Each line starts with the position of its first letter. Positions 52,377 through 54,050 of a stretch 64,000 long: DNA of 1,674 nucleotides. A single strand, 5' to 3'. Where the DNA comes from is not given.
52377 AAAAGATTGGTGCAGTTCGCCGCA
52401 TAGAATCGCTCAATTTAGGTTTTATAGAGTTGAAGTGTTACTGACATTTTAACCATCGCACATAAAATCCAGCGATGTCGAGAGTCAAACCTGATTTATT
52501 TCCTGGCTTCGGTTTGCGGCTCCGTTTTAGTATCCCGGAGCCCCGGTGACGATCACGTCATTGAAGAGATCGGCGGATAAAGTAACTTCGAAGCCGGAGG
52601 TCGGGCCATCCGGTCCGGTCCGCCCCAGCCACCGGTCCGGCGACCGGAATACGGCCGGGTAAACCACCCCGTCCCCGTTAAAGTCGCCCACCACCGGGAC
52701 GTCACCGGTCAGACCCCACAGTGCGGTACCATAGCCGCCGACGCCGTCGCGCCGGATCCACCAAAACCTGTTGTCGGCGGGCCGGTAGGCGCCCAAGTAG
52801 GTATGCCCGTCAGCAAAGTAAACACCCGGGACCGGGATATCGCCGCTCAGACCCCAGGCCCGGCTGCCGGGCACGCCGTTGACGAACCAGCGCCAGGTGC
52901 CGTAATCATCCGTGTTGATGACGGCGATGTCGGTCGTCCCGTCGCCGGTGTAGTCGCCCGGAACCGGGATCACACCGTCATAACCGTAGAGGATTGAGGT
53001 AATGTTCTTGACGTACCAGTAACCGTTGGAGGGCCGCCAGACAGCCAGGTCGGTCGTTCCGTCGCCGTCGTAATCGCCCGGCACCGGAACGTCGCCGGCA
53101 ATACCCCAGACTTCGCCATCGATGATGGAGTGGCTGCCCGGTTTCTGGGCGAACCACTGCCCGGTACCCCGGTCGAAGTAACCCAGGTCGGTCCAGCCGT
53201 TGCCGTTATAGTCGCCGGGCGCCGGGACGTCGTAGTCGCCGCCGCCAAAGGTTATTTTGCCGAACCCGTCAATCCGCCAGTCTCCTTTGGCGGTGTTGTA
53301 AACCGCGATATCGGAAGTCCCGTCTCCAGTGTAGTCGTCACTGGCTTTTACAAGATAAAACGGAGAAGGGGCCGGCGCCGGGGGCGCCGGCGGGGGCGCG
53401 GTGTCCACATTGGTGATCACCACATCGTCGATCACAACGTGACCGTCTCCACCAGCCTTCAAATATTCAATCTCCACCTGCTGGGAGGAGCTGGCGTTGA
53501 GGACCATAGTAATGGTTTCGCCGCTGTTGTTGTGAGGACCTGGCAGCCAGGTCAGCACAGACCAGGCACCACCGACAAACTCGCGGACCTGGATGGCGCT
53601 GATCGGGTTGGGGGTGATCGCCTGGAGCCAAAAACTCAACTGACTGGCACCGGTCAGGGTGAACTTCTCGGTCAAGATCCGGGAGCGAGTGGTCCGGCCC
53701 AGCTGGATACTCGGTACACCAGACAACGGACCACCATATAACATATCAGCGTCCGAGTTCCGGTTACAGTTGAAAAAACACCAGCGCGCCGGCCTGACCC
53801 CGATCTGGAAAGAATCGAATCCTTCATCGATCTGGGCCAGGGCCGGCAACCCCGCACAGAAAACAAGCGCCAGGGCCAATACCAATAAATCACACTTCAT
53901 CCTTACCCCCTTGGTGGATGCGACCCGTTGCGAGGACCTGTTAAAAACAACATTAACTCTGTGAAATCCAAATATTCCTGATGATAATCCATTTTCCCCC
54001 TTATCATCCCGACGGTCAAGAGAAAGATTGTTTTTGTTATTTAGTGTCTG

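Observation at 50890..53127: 304-bp block of 100% nucleotide identity between the tandem paralogs (recent gene conversion)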

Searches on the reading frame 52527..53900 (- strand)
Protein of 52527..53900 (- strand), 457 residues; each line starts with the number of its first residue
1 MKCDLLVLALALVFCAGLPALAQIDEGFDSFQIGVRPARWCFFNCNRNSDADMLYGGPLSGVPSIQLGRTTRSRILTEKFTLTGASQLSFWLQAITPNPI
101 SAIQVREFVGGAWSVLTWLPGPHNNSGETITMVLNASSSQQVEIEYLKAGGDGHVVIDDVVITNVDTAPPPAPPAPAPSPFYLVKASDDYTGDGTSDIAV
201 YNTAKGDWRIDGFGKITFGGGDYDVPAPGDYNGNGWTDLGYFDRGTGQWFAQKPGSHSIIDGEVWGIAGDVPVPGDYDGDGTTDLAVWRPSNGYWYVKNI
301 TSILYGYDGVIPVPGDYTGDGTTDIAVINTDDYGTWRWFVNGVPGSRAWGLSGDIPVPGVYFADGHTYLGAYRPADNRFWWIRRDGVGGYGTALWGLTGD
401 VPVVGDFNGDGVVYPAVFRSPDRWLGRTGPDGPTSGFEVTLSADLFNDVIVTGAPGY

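Call 5: search_protein_families(library=pfam, proteins=[window:52527-53900:-], max_evalue=0.01)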
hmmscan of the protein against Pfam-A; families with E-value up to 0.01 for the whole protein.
window:52527-53900:- (457 aa): 2 families
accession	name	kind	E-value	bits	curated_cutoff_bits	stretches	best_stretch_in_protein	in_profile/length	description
PF01839.29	FG-GAP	-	4.1e-10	39.8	22.1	1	271-287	4-20/37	FG-GAP repeat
PF13517.12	FG-GAP_3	-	1.2e-08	35.9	26.9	2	276-327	1-61/61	FG-GAP-like repeat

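Call 11: find_homologous_proteins(query=window:52527-53900:-)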
Query window:52527-53900:- (457 aa): 5411 proteins with E <= 0.001 among 8000 candidates; the best 120 are listed.
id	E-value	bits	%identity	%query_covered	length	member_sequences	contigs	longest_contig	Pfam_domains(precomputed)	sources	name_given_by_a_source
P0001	0.0e+0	1066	100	100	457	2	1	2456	PF01839.30,PF13517.13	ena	-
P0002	1.9e-218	745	75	100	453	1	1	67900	PF01839.30,PF13517.13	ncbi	-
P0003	5.3e-208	710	72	100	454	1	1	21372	PF01839.30,PF13517.13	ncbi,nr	ncbi:MAG: VCBS repeat-containing protein [Candidatus Erginobacter occultus]|nr:VCBS repeat-containin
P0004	1.3e-192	660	68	100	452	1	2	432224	PF01839.30,PF13517.13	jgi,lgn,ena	-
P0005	4.4e-164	565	61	100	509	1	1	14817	PF01839.30,PF13517.13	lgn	-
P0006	2.9e-158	546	60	100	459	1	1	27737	PF01839.30,PF13517.13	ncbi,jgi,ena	-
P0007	2.0e-156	540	59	100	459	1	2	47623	PF01839.30,PF13517.13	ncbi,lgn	-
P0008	1.9e-111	392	49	92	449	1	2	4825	PF01839.30,PF13517.13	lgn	-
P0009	1.4e-94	336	45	90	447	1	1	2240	PF01839.30,PF13517.13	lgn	-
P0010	1.1e-93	333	43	99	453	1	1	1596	PF01839.30,PF13517.13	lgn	-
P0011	7.0e-92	327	43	95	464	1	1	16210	PF01839.30,PF13517.13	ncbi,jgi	jgi:hypothetical protein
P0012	7.4e-91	324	38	47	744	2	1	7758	PF01839.30,PF12256.15,PF13517.13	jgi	jgi:VCBS repeat protein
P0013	1.1e-90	323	40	51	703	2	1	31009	PF01839.30,PF00415.25,PF13517.13,PF13540.13,PF25384.2,PF25390.2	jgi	jgi:hypothetical protein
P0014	4.6e-90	321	47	51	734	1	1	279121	PF01839.30,PF12256.15,PF00415.25,PF13517.13,PF08789.16,PF13540.13,PF25384.2,PF25390.2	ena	-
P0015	1.1e-88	317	37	52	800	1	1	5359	PF01839.30,PF13517.13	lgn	-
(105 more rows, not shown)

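Call 13: find_encoding_contigs(protein=P0001, flank=10000)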
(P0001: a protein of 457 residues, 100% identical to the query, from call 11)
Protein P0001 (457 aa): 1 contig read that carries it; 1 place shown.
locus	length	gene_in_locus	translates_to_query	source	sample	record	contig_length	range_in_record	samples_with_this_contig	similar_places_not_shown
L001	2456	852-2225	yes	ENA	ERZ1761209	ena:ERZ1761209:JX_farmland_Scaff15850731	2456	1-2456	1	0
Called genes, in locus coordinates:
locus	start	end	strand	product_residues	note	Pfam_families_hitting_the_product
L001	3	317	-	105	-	?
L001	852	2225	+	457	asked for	PF01839:FG-GAP (faint), PF13517:FG-GAP_3 (faint)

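Call 14: find_encoding_contigs(protein=P0002, flank=10000)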
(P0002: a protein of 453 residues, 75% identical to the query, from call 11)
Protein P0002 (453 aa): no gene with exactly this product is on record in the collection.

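Call 18: find_encoding_contigs(protein=P0004, flank=8000, max_places=3)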
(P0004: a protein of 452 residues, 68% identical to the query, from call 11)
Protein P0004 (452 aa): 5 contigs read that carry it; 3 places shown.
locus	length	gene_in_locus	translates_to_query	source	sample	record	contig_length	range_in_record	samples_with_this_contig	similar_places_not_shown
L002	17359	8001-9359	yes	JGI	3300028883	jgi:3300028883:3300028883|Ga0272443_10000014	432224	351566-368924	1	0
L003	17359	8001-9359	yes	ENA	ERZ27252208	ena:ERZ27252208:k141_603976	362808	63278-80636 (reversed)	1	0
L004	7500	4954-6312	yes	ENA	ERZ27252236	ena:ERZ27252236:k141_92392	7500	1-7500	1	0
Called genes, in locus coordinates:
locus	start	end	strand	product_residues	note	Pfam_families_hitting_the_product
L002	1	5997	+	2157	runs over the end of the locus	PF06739:SBBP, PF01839:FG-GAP (faint)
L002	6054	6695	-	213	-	PF08241:Methyltransf_11 (weak)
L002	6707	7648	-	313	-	PF02475:TRM5-TYW2_MTfase (weak), PF05050:Methyltransf_21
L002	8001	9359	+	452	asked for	PF13517:FG-GAP_3 (faint), PF01839:FG-GAP (faint)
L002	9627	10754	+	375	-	PF13439:Glyco_transf_4, PF13579:Glyco_trans_4_4, PF20706:GT4-conflict (weak), PF00534:Glycos_transf_1, PF13692:Glyco_trans_1_4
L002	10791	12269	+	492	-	PF04932:Wzy_C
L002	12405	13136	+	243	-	PF13489:Methyltransf_23, PF08241:Methyltransf_11, PF08242:Methyltransf_12 (weak), PF13649:Methyltransf_25, PF13847:Methyltransf_31 (faint)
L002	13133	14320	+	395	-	PF00534:Glycos_transf_1, PF13692:Glyco_trans_1_4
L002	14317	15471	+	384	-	PF13439:Glyco_transf_4 (faint), PF00534:Glycos_transf_1, PF13692:Glyco_trans_1_4, PF13524:Glyco_trans_1_2, PF20706:GT4-conflict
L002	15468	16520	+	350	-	PF13524:Glyco_trans_1_2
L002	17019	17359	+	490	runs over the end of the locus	PF01943:Polysacc_synt, PF13440:Polysacc_synt_3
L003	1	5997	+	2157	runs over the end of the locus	PF06739:SBBP, PF01839:FG-GAP (faint)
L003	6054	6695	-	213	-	PF08241:Methyltransf_11 (weak)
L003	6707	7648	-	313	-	PF02475:TRM5-TYW2_MTfase (weak), PF05050:Methyltransf_21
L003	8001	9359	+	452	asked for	PF13517:FG-GAP_3 (faint), PF01839:FG-GAP (faint)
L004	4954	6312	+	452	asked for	PF13517:FG-GAP_3 (faint), PF01839:FG-GAP (faint)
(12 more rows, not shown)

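Call 19: find_encoding_contigs(protein=P0003, flank=8000, max_places=3)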
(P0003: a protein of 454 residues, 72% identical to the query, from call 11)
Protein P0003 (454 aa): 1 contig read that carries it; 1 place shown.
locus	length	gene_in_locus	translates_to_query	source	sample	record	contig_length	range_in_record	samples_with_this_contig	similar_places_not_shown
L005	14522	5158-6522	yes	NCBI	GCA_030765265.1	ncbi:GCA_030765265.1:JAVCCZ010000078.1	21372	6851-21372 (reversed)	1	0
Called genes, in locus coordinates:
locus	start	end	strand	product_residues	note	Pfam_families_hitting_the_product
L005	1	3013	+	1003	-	?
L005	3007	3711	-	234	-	PF08241:Methyltransf_11 (weak)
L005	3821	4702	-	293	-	PF02475:TRM5-TYW2_MTfase (weak), PF01135:PCMT (weak), PF05050:Methyltransf_21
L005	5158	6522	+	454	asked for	PF01839:FG-GAP (faint), PF13517:FG-GAP_3 (faint)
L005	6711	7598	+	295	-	PF13489:Methyltransf_23, PF08241:Methyltransf_11 (weak)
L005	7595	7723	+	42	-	-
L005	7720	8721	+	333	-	PF13439:Glyco_transf_4, PF13579:Glyco_trans_4_4 (weak), PF00534:Glycos_transf_1, PF13692:Glyco_trans_1_4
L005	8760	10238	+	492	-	PF04932:Wzy_C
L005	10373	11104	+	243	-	PF13489:Methyltransf_23, PF08241:Methyltransf_11, PF08242:Methyltransf_12, PF13649:Methyltransf_25, PF13847:Methyltransf_31 (weak)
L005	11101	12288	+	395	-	PF00534:Glycos_transf_1, PF13692:Glyco_trans_1_4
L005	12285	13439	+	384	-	PF13439:Glyco_transf_4 (weak), PF20706:GT4-conflict, PF00534:Glycos_transf_1, PF13692:Glyco_trans_1_4, PF13524:Glyco_trans_1_2 (weak)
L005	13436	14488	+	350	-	PF13524:Glyco_trans_1_2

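Call 21: find_related_loci(query=A1, collection=genome_contigs, flank=6000)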
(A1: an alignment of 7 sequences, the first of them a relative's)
Query A1 (457 aa) in genome_contigs; peptide patterns used: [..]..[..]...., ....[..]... (x = any residue, [..] = any of these).
453 stretches matched a pattern; 3 encode a relative of the query (tblastn E <= 1e-3); 2 distinct loci.
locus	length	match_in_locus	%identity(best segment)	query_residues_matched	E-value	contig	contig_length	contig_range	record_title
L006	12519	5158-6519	72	1-457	0e+0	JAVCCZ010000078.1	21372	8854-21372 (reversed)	MAG: Candidatus Erginobacter occultus isolate MAG_3300035698_653 Ga0374944_466447, whole genome shotgun sequence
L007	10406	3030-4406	60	1-457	6e-152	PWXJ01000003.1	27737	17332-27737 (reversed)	MAG: PVC group bacterium isolate CSSed11_89 CS-Sed11-C1404, whole genome shotgun sequence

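Call 22: find_related_loci(query=A1, collection=metagenome_contigs, flank=6000)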
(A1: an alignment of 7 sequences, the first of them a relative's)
Query A1 (457 aa) in metagenome_contigs; peptide patterns used: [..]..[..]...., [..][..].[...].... (x = any residue, [..] = any of these).
329 stretches matched a pattern; 1 encode a relative of the query (tblastn E <= 1e-3); 1 distinct loci.
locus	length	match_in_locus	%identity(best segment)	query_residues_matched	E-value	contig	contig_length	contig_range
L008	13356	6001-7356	68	1-457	0e+0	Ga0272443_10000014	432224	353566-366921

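Call 23: find_encoding_contigs(protein=P0007, flank=6000, max_places=2)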
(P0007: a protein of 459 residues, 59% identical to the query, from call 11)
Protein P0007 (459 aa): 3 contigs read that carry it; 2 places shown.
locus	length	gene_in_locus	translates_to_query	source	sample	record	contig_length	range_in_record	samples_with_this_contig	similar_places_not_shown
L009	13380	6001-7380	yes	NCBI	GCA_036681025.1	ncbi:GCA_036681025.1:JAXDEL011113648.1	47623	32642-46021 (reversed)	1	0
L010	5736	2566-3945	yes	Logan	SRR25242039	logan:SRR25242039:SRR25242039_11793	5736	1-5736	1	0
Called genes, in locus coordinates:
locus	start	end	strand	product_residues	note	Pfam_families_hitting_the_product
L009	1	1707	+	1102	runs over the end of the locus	?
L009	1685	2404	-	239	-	PF08241:Methyltransf_11 (weak)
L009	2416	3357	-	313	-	PF02475:TRM5-TYW2_MTfase (weak), PF05050:Methyltransf_21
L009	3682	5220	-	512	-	PF02310:B12-binding, PF04055:Radical_SAM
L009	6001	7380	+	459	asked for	PF13517:FG-GAP_3 (faint), PF01839:FG-GAP (faint)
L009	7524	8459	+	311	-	PF13489:Methyltransf_23, PF08241:Methyltransf_11, PF08242:Methyltransf_12 (weak), PF13649:Methyltransf_25 (weak)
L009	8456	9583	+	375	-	PF20706:GT4-conflict (faint), PF13439:Glyco_transf_4, PF13579:Glyco_trans_4_4, PF00534:Glycos_transf_1, PF13692:Glyco_trans_1_4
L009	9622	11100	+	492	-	PF04932:Wzy_C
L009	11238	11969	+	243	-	PF13489:Methyltransf_23, PF02353:CMAS (weak), PF08241:Methyltransf_11, PF08242:Methyltransf_12, PF13649:Methyltransf_25, PF13847:Methyltransf_31 (weak)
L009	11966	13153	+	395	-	PF00534:Glycos_transf_1, PF13692:Glyco_trans_1_4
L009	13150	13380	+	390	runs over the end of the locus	PF20706:GT4-conflict (weak), PF00534:Glycos_transf_1, PF13692:Glyco_trans_1_4, PF13524:Glyco_trans_1_2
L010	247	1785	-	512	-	PF02310:B12-binding, PF04055:Radical_SAM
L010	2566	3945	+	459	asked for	PF13517:FG-GAP_3 (faint), PF01839:FG-GAP (faint)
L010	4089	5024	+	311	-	PF13489:Methyltransf_23, PF08241:Methyltransf_11, PF08242:Methyltransf_12 (weak), PF13649:Methyltransf_25 (weak)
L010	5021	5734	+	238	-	?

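Call 24: find_encoding_contigs(protein=P0005, flank=6000, max_places=2)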
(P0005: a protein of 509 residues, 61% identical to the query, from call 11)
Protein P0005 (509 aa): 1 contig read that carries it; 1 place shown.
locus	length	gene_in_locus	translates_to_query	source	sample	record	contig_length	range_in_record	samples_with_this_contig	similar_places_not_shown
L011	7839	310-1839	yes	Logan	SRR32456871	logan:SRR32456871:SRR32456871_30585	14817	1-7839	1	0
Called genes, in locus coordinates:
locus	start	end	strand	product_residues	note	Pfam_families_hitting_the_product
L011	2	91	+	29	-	?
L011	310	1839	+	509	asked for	PF01839:FG-GAP (faint), PF13517:FG-GAP_3 (weak)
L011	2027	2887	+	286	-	PF13489:Methyltransf_23, PF13649:Methyltransf_25 (weak), PF08241:Methyltransf_11, PF08242:Methyltransf_12 (weak)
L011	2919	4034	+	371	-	PF13439:Glyco_transf_4, PF13579:Glyco_trans_4_4, PF20706:GT4-conflict (weak), PF00534:Glycos_transf_1, PF13692:Glyco_trans_1_4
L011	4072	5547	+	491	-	PF04932:Wzy_C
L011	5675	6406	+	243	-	PF13489:Methyltransf_23, PF08241:Methyltransf_11, PF08242:Methyltransf_12, PF13649:Methyltransf_25, PF13847:Methyltransf_31 (weak)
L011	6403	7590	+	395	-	PF00534:Glycos_transf_1, PF13692:Glyco_trans_1_4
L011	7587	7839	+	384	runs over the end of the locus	PF13439:Glyco_transf_4 (faint), PF20706:GT4-conflict (weak), PF00534:Glycos_transf_1, PF13692:Glyco_trans_1_4, PF13524:Glyco_trans_1_2 (weak)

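Call 32: list_cluster_members(proteins=[P0002, P0001])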
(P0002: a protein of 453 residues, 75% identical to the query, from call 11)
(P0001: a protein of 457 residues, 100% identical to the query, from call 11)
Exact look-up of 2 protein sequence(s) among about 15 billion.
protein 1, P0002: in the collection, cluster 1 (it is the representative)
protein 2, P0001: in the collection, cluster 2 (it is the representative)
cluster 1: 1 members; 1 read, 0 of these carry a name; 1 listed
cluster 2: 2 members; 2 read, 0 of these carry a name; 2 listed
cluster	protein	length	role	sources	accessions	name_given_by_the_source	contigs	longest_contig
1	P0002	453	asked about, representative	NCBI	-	-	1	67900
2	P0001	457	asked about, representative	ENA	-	-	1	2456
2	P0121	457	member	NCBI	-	-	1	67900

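Call 33: find_encoding_contigs(protein=window:52527-53900:-, flank=3000, max_places=4)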
Protein window:52527-53900:- (457 aa): no gene with exactly this product is on record in the collection.

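Call 42: predict_structure(alignment_id=A2)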
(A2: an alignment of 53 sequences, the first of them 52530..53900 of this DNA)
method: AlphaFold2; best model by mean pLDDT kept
length: 457 residues; sequences in the alignment: 53
mean_pLDDT: 83.0   pTM: 0.65
mean pLDDT of the five models: 83.0, 82.2, 81.2, 81.1, 79.9
residues with pLDDT >= 90: 221; 70-90: 151; 50-70: 52; < 50: 33
segments of 3 or more residues with pLDDT < 50: 14-17, 176-184, 446-457
pLDDT, mean of each block of 10 residues (from residue 1): 52 52 86 77 85 71 85 93 92 83 91 93 91 86 91 89 86 48 59 89 86 89 89 95 93 92 92 95 94 89 86 94 93 86 91 91 94 93 89 90 88 86 71 58 49 33
secondary structure, 60 per line:
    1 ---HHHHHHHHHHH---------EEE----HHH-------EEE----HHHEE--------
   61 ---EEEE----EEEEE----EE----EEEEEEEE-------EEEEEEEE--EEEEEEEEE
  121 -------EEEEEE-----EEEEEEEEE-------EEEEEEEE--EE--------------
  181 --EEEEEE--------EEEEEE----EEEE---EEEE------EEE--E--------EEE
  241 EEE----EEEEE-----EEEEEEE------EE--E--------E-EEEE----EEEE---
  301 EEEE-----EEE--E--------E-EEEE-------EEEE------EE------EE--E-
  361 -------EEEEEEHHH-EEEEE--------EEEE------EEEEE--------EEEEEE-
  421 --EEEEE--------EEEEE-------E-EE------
elements in order: H4-14 E24-26 E41-43 E64-67 E72-76 E87-94 E102-109 E112-120 E128-133 E139-147 E155-162 E183-188 E197-202 E207-210 E214-217 E224-226 E238-243 E248-252 E258-264 E286-289 E294-297 E301-304 E310-312 E326-329 E337-340 E368-373 E378-382 E391-394 E401-405 E414-419 E423-427 E436-440
